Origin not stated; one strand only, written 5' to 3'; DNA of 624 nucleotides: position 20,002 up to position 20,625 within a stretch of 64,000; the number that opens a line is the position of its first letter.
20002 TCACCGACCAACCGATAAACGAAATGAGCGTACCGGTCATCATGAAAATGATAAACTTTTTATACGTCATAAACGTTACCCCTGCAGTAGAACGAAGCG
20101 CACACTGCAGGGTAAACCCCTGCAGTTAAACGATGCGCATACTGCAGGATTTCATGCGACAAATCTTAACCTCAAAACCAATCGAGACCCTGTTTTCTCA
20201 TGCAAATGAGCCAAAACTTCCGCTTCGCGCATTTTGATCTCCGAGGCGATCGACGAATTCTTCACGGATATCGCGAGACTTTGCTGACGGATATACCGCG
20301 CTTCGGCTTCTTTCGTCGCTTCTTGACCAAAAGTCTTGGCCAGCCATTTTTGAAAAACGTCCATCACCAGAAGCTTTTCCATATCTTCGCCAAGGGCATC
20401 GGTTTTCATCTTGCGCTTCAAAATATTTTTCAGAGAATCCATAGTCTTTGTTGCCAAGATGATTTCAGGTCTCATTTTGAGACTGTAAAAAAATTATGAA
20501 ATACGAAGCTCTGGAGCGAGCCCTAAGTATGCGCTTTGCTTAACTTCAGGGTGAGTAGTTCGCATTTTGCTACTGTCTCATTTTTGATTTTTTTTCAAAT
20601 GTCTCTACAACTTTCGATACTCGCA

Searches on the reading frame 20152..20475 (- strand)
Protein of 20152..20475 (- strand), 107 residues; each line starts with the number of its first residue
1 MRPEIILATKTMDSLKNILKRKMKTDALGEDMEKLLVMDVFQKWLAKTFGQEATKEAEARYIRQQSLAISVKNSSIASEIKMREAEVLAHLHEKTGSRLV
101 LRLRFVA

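Call 77: search_protein_families(library=pfam, proteins=[window:20152-20475:-], max_evalue=0.00001)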
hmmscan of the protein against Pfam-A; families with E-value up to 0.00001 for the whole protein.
window:20152-20475:- (107 aa): 1 family
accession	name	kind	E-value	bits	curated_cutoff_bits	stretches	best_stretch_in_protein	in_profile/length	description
PF05258.17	DciA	-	1.9e-06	28.4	24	1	37-105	22-89/89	Dna[CI] antecedent, DciA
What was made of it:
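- On REP/REPIN-RAYT: The gene flanked by inverted copies in the window is dciA (call 77).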
